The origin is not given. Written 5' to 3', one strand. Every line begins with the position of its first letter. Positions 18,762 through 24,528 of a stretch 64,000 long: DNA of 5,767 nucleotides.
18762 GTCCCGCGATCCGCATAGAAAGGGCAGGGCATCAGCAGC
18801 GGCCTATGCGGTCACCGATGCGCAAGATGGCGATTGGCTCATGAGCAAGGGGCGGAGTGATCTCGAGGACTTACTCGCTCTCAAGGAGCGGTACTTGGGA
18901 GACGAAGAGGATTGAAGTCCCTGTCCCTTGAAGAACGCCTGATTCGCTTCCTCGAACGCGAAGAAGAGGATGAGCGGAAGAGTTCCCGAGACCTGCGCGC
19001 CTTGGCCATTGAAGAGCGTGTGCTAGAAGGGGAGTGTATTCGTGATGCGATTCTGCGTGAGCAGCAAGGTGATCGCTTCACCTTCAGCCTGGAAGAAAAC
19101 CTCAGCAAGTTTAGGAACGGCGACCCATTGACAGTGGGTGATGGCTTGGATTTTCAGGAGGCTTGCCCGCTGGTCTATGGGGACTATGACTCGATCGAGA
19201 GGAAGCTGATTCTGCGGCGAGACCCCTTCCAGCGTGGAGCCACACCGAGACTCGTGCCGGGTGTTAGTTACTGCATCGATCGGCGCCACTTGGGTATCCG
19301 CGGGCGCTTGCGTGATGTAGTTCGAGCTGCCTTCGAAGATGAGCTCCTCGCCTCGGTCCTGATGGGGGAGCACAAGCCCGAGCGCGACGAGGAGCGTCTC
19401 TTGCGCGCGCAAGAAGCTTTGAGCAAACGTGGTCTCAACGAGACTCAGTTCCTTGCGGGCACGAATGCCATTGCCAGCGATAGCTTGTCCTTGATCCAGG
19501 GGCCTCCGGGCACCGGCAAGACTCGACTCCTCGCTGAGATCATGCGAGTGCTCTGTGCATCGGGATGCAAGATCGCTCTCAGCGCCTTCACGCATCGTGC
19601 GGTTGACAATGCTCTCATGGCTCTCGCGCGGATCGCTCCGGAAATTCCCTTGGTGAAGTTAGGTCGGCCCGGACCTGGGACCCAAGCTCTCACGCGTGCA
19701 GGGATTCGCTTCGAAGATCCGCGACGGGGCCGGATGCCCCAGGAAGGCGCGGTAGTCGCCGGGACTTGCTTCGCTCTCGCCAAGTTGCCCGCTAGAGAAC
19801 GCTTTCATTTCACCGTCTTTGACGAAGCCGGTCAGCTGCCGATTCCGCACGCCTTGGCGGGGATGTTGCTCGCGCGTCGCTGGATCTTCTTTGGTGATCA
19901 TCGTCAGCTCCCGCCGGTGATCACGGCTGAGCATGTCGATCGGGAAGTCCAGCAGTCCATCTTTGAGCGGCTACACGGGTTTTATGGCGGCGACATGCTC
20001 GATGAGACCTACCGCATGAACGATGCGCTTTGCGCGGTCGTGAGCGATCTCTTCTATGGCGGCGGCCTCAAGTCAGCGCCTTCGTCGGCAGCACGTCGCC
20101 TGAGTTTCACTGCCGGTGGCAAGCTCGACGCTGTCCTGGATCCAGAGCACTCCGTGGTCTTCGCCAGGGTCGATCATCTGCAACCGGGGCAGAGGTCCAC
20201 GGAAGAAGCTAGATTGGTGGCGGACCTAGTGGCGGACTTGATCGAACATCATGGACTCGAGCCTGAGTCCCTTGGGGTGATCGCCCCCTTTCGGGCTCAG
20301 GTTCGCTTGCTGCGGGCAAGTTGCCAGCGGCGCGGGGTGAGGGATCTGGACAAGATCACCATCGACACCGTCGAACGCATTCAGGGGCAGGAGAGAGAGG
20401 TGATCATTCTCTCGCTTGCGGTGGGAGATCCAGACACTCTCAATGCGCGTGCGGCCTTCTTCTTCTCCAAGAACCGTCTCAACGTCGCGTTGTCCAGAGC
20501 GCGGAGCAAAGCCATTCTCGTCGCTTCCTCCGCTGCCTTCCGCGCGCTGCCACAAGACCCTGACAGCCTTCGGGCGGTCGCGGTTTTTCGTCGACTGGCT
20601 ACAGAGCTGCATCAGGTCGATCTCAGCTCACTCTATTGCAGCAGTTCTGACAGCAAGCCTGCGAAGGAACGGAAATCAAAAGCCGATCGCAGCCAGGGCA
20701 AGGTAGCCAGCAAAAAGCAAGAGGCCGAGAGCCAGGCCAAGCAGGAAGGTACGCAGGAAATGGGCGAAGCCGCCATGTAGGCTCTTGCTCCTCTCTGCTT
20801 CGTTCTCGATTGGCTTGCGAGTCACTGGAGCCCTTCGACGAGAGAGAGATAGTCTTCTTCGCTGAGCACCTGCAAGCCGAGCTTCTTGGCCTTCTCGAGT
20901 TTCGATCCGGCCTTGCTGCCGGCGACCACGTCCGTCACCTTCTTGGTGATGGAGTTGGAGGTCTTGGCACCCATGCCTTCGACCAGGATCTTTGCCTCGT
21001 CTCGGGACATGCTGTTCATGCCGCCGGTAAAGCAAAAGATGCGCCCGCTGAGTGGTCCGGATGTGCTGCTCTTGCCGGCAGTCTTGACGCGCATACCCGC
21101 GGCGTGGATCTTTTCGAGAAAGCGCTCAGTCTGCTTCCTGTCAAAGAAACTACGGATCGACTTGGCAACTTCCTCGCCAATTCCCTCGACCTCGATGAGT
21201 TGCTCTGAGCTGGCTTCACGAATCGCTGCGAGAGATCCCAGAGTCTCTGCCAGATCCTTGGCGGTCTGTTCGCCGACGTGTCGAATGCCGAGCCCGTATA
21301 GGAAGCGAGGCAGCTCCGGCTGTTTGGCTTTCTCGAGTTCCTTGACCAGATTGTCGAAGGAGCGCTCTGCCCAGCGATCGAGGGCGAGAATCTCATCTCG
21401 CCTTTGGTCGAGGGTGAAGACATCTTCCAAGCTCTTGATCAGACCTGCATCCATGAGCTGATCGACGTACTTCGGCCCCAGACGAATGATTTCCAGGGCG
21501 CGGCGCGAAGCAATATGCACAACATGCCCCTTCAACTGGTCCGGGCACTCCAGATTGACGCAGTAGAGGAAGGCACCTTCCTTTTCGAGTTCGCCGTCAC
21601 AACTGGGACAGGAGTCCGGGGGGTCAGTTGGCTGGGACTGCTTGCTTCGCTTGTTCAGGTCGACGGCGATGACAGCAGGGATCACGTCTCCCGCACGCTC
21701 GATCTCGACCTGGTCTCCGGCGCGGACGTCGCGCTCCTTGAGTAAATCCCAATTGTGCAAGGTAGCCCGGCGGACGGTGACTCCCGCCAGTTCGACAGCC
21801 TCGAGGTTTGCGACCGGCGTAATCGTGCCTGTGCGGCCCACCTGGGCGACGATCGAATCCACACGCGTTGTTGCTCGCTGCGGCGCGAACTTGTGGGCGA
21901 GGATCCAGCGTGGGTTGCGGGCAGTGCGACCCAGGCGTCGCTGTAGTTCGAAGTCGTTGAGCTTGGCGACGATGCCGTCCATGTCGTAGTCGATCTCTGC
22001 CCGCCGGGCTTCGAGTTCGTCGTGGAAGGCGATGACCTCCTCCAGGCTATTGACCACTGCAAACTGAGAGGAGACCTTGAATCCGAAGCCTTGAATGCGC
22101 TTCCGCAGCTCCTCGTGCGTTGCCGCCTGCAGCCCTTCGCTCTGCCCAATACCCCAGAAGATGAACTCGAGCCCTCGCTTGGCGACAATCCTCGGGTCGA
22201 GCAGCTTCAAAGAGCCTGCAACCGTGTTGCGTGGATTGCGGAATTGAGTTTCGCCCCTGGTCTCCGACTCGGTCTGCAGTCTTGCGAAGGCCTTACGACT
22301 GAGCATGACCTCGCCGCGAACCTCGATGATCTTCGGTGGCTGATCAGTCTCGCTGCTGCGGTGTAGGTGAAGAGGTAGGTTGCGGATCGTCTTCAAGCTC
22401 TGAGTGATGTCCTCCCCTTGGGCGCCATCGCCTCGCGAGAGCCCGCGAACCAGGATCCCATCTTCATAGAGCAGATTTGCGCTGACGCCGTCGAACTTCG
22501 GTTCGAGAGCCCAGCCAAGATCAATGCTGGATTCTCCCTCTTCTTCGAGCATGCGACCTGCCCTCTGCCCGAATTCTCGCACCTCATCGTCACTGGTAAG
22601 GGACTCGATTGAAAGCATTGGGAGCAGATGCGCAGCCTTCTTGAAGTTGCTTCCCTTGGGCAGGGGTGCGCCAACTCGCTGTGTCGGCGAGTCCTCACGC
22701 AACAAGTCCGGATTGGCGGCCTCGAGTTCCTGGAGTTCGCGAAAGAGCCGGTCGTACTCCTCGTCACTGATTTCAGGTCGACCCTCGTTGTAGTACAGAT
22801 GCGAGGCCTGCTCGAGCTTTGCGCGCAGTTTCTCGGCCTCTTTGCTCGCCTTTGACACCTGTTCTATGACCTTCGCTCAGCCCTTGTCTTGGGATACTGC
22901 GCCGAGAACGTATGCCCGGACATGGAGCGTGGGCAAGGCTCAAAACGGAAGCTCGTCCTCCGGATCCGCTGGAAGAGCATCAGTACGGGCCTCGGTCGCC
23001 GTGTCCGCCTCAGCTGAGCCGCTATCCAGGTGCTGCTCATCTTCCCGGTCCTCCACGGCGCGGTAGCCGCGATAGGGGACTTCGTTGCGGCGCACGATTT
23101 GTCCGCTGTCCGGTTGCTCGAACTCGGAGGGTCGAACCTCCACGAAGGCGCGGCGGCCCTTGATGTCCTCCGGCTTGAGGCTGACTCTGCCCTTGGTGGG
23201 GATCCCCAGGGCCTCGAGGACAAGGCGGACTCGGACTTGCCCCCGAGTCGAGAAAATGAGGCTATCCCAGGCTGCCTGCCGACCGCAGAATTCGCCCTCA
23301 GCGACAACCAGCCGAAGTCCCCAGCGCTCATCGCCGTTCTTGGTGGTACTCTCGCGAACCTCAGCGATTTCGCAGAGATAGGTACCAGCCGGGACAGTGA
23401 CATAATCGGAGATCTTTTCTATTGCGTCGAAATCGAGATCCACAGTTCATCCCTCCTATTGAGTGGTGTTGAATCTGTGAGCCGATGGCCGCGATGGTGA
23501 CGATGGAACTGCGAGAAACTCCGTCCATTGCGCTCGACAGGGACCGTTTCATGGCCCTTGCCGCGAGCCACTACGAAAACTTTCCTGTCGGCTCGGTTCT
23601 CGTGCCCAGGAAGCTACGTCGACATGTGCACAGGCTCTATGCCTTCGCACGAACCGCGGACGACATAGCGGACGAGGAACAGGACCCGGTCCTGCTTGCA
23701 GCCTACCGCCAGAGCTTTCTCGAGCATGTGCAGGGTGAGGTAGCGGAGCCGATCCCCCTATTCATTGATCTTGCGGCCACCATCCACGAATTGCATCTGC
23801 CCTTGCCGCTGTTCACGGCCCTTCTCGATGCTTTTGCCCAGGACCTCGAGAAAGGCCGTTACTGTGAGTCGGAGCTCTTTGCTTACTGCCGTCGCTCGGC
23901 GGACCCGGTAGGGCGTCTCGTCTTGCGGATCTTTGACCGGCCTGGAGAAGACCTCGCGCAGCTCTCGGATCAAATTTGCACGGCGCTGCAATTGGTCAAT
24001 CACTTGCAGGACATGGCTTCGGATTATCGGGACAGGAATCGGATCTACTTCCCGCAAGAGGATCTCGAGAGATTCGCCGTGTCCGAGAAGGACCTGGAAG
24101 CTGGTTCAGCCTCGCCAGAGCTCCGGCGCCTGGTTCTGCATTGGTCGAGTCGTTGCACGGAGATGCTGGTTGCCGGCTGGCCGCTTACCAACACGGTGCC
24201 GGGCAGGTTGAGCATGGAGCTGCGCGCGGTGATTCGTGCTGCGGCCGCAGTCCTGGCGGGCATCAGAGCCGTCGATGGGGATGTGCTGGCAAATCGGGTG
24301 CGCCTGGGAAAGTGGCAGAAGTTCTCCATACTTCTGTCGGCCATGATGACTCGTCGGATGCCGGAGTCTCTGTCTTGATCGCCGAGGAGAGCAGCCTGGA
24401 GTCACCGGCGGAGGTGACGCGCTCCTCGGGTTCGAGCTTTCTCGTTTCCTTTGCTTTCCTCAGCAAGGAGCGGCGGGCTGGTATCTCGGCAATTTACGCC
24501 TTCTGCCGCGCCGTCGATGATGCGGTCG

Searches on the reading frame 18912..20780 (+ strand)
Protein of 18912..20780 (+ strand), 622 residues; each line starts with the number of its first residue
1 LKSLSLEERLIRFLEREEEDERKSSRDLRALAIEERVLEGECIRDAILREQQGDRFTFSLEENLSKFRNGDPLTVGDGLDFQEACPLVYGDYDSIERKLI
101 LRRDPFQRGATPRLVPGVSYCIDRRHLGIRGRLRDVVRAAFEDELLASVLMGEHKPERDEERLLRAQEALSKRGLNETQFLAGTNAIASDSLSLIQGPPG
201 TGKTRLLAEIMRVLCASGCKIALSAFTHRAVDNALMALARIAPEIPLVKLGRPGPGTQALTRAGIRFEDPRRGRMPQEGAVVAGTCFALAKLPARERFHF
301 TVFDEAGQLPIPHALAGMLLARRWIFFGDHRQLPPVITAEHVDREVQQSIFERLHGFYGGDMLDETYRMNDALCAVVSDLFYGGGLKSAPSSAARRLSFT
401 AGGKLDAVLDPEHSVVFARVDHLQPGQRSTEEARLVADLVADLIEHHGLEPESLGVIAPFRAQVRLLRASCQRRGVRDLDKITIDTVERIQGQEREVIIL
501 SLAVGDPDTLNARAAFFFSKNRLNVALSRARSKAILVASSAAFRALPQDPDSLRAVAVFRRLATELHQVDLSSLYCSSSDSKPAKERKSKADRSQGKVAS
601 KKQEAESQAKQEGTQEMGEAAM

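Call 51: search_protein_families(library=pfam, proteins=[window:18912-20780:+], max_evalue=0.00001)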
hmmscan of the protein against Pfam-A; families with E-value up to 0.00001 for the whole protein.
window:18912-20780:+ (622 aa): 5 families
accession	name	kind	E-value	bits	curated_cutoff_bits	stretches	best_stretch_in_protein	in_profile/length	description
PF13087.12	AAA_12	-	9.4e-34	117.1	27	1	347-540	2-194/195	AAA domain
PF13086.12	AAA_11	-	1.4e-21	77.9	27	2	175-254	2-93/257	AAA domain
PF13604.12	AAA_30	-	1.3e-09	38.6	27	1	175-338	2-133/191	AAA domain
PF13245.12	AAA_19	-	9.8e-09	35.9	25.1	1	187-336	8-132/134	AAA domain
PF01443.25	Viral_helicase1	-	2e-08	34.8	21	0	288-344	49-108/228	Viral superfamily 1 RNA helicase core domain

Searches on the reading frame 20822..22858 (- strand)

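Call 52: search_protein_families(library=pfam, proteins=[window:20822-22858:-], max_evalue=0.00001)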
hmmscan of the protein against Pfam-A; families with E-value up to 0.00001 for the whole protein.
window:20822-22858:- (678 aa): 8 families
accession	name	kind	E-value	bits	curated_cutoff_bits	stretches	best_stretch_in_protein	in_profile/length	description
PF01653.23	DNA_ligase_aden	-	3.5e-77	259.8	27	1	70-327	2-253/253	NAD-dependent DNA ligase adenylation domain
PF03120.22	DNA_ligase_OB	-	3.1e-31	107.5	32.9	1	330-407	1-78/79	NAD-dependent DNA ligase OB-fold domain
PF12826.13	HHH_2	-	3.1e-23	82.1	27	1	518-578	1-61/64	Helix-hairpin-helix motif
PF00533.33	BRCT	-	1.7e-16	60.6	21.3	1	599-668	2-72/78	BRCA1 C Terminus (BRCT) domain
PF14520.12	HHH_5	-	7.8e-13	49.1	27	1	523-570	5-53/57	Helix-hairpin-helix domain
PF12738.14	PTCB-BRCT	-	2.2e-08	34.4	22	1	611-666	5-60/63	twin BRCT domain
PF22745.1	Nlig-Ia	-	1.1e-07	32.8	27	1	9-53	7-51/92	DNA ligase-like, N-terminal NAD+-binding domain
PF00633.29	HHH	-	3.5e-06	27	24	0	543-571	2-30/30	Helix-hairpin-helix motif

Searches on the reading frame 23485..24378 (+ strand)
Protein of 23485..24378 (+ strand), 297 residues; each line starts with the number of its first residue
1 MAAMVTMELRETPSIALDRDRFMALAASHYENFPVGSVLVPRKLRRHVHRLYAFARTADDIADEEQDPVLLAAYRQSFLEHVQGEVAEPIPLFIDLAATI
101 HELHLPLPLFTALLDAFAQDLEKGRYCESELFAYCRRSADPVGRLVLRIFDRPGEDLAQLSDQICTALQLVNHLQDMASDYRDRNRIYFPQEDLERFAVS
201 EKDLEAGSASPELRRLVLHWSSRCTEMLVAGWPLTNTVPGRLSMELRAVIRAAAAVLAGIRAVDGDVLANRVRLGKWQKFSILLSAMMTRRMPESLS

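Call 52: search_protein_families(library=pfam, proteins=[window:23485-24378:+], max_evalue=0.00001)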
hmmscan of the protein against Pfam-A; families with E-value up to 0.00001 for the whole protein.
window:23485-24378:+ (297 aa): 1 family
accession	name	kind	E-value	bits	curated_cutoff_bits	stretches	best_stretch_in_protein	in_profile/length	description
PF00494.24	SQS_PSY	-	1.4e-55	189.3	26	1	28-278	3-263/263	Squalene/phytoene synthase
